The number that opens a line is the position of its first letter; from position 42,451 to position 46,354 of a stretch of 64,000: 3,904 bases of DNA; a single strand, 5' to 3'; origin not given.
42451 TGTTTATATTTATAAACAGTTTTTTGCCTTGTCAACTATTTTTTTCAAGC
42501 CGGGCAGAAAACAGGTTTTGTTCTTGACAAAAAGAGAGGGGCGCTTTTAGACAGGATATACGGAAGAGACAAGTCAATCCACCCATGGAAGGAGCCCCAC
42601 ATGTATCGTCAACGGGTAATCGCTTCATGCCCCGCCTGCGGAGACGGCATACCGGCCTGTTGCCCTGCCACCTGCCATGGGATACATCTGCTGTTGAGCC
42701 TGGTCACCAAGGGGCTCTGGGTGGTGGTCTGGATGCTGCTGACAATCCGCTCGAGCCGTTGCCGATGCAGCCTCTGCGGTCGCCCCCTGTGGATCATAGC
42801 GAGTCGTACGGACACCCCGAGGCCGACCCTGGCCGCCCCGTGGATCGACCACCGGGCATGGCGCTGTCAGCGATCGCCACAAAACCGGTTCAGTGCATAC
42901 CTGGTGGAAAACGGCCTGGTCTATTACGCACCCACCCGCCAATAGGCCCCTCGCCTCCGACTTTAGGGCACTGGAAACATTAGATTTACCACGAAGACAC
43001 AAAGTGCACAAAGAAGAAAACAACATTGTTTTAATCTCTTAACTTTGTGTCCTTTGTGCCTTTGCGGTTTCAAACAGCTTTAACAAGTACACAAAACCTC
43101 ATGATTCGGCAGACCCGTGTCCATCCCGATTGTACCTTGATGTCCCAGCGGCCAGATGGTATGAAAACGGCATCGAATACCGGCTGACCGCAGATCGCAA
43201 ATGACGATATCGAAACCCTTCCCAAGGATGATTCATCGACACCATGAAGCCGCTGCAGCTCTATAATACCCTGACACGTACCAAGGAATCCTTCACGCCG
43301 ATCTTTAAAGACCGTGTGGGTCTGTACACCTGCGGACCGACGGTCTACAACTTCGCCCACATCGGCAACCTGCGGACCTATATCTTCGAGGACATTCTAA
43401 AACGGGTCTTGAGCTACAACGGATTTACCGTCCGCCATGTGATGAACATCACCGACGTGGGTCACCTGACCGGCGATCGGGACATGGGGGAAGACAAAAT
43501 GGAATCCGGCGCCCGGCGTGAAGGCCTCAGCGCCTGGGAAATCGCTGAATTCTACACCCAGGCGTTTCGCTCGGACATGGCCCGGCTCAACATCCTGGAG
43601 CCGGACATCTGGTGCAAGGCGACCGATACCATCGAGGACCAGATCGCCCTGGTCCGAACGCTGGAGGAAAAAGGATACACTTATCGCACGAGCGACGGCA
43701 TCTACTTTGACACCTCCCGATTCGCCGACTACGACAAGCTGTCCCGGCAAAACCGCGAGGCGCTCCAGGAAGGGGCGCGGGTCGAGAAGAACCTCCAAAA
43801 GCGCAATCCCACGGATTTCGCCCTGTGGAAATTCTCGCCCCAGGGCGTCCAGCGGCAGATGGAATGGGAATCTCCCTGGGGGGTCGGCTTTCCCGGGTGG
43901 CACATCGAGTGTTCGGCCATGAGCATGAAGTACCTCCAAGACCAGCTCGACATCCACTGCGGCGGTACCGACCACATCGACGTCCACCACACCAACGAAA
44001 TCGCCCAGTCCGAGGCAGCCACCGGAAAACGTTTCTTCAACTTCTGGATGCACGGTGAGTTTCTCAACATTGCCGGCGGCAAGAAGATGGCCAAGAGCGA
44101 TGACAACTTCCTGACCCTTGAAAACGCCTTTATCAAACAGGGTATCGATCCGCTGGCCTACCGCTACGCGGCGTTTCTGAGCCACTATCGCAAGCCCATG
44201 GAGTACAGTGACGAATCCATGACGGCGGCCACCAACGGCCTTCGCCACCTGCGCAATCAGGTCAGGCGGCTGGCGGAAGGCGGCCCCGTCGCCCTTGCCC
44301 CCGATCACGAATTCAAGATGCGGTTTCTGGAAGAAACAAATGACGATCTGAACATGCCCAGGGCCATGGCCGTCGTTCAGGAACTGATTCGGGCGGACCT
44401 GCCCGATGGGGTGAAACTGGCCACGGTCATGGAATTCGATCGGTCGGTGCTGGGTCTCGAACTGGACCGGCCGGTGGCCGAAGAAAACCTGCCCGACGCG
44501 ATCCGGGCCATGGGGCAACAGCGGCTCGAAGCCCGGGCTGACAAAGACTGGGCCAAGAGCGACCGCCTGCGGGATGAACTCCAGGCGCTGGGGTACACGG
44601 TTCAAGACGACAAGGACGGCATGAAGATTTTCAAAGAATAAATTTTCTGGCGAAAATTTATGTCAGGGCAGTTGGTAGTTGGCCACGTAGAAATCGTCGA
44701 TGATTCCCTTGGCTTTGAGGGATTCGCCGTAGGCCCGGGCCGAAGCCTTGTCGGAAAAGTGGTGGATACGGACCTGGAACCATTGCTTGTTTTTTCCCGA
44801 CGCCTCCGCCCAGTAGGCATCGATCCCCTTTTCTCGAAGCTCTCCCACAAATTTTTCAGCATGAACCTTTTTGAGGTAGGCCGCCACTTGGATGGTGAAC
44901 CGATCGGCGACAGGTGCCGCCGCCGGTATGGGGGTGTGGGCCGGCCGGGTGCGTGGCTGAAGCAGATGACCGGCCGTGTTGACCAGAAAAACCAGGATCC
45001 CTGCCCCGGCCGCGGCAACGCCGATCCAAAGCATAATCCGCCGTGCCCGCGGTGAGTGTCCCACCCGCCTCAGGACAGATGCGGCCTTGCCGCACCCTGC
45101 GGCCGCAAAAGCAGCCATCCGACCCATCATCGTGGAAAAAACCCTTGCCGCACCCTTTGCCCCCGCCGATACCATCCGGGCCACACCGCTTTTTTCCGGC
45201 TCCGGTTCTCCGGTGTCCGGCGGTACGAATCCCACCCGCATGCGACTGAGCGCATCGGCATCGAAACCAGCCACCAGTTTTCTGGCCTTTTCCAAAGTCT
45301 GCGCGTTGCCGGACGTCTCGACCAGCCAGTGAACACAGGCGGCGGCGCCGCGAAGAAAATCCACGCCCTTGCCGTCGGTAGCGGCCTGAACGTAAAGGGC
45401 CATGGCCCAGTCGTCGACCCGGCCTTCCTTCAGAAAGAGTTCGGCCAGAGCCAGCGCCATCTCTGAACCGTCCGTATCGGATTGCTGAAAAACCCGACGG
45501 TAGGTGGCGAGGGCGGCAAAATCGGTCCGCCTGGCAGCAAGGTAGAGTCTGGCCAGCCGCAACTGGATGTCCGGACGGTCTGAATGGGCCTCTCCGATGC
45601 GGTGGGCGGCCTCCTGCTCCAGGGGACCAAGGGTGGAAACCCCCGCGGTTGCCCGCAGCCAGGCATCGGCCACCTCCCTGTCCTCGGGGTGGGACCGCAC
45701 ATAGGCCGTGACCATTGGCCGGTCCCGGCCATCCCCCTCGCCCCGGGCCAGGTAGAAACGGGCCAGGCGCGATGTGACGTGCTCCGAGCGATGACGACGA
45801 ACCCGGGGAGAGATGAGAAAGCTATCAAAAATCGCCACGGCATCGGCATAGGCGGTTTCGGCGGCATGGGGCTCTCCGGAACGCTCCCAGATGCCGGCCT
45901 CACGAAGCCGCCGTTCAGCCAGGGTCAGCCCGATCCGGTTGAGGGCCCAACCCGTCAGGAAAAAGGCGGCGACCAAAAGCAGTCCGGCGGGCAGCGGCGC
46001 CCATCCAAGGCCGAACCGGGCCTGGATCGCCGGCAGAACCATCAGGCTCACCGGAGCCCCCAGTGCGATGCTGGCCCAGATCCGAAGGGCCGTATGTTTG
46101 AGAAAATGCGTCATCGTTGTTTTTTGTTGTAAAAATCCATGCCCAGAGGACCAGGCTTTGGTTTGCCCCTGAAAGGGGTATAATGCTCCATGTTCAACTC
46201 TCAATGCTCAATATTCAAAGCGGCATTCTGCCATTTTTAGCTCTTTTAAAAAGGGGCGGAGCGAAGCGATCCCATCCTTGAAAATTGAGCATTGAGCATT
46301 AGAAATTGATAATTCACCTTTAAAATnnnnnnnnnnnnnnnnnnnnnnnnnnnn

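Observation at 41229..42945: Stand-alone CI/LexA-type (S24) repressor module wired to three tiny zinc-ribbon/membrane genes by a shared TGTTTAT palindrome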

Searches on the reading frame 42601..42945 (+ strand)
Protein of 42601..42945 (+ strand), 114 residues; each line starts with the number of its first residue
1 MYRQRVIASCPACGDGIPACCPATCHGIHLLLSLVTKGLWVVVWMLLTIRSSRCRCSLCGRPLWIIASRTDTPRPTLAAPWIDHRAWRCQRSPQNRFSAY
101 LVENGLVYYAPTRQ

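Call 6: search_protein_families(library=pfam, proteins=[window:42601-42945:+], max_evalue=0.1)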
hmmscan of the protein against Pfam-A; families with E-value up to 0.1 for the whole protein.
window:42601-42945:+ (114 aa): 4 families
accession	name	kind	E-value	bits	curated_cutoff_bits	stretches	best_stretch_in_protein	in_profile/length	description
PF23820.1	DUF7190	-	0.0042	17.6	27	1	39-79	5-42/66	Family of unknown function (DUF7190)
PF13408.12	Zn_ribbon_recom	-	0.048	14.5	25.3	1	51-95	3-35/58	Recombinase zinc beta ribbon domain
PF14018.11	DUF4234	-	0.049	14.2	25.3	1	28-50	5-27/70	Domain of unknown function (DUF4234)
PF00527.23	E7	-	0.069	13.8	27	1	5-39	51-85/92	E7 protein, Early protein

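Call 23: search_protein_families(library=ncbifam, proteins=[window:42601-42945:+], max_evalue=0.1)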
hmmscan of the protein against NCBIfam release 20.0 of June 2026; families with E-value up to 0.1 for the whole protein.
window:42601-42945:+ (114 aa): 0 families

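Call 24: search_protein_families(library=padloc, proteins=[window:42601-42945:+], max_evalue=0.1)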
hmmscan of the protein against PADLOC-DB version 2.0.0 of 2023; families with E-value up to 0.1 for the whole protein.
window:42601-42945:+ (114 aa): 0 families

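Call 48: find_homologous_proteins(query=window:42601-42945:+, max_evalue=0.001)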
Query window:42601-42945:+ (114 aa): 4 proteins with E <= 0.001 among 8 candidates.
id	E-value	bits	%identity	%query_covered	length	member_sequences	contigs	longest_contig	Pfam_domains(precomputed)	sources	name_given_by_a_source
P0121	4.3e-74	264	100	100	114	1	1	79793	-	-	-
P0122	4.7e-59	215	83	99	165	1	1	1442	-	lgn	-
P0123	5.9e-55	202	74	100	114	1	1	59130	-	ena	-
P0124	1.2e-52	195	77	100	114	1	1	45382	-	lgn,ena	-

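Call 49: find_encoding_contigs(protein=P0123, flank=4000, max_places=2)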
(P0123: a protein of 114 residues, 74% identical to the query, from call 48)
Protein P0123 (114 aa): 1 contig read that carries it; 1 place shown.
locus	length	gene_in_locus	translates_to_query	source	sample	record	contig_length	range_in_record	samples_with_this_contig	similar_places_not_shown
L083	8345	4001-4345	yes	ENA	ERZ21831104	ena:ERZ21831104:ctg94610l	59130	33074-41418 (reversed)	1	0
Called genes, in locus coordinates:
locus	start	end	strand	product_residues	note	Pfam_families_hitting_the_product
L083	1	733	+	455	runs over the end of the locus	PF00072:Response_reg, PF00158:Sigma54_activat, PF14532:Sigma54_activ_2, PF07728:AAA_5 (weak), PF25601:AAA_lid_14, PF02954:HTH_8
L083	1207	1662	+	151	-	PF21352:Zn_ribbon_Thio2, PF00085:Thioredoxin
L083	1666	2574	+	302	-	-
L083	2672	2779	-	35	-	-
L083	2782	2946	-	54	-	-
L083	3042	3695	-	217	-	PF07022:Phage_CI_repr, PF00717:Peptidase_S24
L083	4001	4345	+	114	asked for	-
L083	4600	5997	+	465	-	PF01406:tRNA-synt_1e, PF09334:tRNA-synt_1g (faint), PF23493:CysS_C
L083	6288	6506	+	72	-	-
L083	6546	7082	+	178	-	PF01625:PMSR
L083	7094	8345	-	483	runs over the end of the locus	PF05036:SPOR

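Call 50: find_encoding_contigs(protein=P0124, flank=4000, max_places=2)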
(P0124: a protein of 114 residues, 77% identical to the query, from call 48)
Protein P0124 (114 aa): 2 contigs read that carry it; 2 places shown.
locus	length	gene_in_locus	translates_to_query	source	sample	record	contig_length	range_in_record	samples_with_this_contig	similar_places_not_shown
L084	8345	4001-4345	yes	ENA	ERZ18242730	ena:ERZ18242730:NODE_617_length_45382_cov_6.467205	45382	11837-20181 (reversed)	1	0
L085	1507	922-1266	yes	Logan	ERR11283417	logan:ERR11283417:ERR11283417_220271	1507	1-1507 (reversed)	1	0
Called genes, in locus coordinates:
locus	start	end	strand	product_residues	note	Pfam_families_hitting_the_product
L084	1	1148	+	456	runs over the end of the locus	PF00072:Response_reg, PF06490:FleQ (faint), PF00158:Sigma54_activat, PF14532:Sigma54_activ_2, PF07728:AAA_5, PF25601:AAA_lid_14, PF02954:HTH_8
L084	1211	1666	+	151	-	PF00085:Thioredoxin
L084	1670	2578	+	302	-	-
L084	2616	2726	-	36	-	-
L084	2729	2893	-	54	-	-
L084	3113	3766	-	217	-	PF07022:Phage_CI_repr (weak), PF00717:Peptidase_S24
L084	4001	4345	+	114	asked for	-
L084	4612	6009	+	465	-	PF01406:tRNA-synt_1e, PF09334:tRNA-synt_1g (weak), PF23493:CysS_C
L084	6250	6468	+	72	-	-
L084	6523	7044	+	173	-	PF01625:PMSR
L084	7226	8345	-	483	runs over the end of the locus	PF05036:SPOR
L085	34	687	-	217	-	PF07022:Phage_CI_repr (weak), PF00717:Peptidase_S24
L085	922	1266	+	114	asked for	-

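Call 94: predict_structure(alignment_id=A4)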
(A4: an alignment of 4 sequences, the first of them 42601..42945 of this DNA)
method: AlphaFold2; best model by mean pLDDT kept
length: 114 residues; sequences in the alignment: 4
mean_pLDDT: 45.4   pTM: 0.37
mean pLDDT of the five models: 45.4, 45.2, 43.3, 43.0, 40.0
residues with pLDDT >= 90: 0; 70-90: 0; 50-70: 41; < 50: 73
segments of 3 or more residues with pLDDT < 50: 1-6, 22-27, 32-36, 66-114
pLDDT, mean of each block of 10 residues (from residue 1): 48 53 45 49 53 56 52 38 37 37 38 36
secondary structure, 60 per line:
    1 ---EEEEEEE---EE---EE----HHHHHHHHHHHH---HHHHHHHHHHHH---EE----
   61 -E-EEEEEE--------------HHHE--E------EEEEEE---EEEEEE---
elements in order: E4-10 H25-36 H40-51 E64-69 E97-102 E106-111
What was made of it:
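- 42601..42945 (+): 114-aa Cys-rich protein with a predicted hydrophobic hairpin (LITAF-like topology). It is a lineage-specific divergent neighbour and probably not part of the conserved module. AlphaFold2 pLDDT 45, with helices 25-36 and 40-51 (call 94).
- On LITAF domain (Pfam zf-LITAF-like, PF10601), for the 114-aa protein: AlphaFold2 places helices at 25-36 and 40-51, but at pLDDT 45 (call 94).
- Tried and rejected: The AlphaFold2 model of the 114-aa protein had pLDDT 45, too low to search with (call 94).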

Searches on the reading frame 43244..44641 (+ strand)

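Call 6: search_protein_families(library=pfam, proteins=[window:43244-44641:+], max_evalue=0.1)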
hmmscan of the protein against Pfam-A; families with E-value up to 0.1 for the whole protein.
window:43244-44641:+ (465 aa): 6 families
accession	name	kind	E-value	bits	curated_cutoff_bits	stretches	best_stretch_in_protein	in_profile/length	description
PF01406.26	tRNA-synt_1e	-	9.7e-93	311.3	27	1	18-330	3-300/301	tRNA synthetases class I (C) catalytic domain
PF09334.17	tRNA-synt_1g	-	1.5e-09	37.5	20.1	1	36-158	12-125/391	tRNA synthetases class I (M)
PF23493.1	CysS_C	-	6.6e-09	36.2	23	1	416-459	4-47/51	Cysteinyl-tRNA ligase anticodon binding domain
PF00133.28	tRNA-synt_1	-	9.9e-05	21.7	22.7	0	28-158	28-168/414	tRNA synthetases class I (I, L, M and V)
PF09190.17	DALR_2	-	0.0072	17.3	22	1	360-384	1-25/57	DALR domain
PF01921.24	tRNA-synt_1f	-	0.011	15.1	27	0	34-73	32-71/360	tRNA synthetases class I (K)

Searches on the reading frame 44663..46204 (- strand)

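Call 89: search_protein_families(library=pfam, proteins=[window:44663-46204:-], max_evalue=0.001)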
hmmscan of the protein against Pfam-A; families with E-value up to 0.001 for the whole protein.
window:44663-46204:- (513 aa): 2 families
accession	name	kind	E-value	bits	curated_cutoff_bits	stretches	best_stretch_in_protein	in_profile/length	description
PF05036.18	SPOR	-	1.3e-10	41.9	21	1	435-507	4-75/76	SPOR domain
PF14559.12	TPR_19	-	6.6e-06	26.8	25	0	199-228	10-42/68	Tetratricopeptide repeat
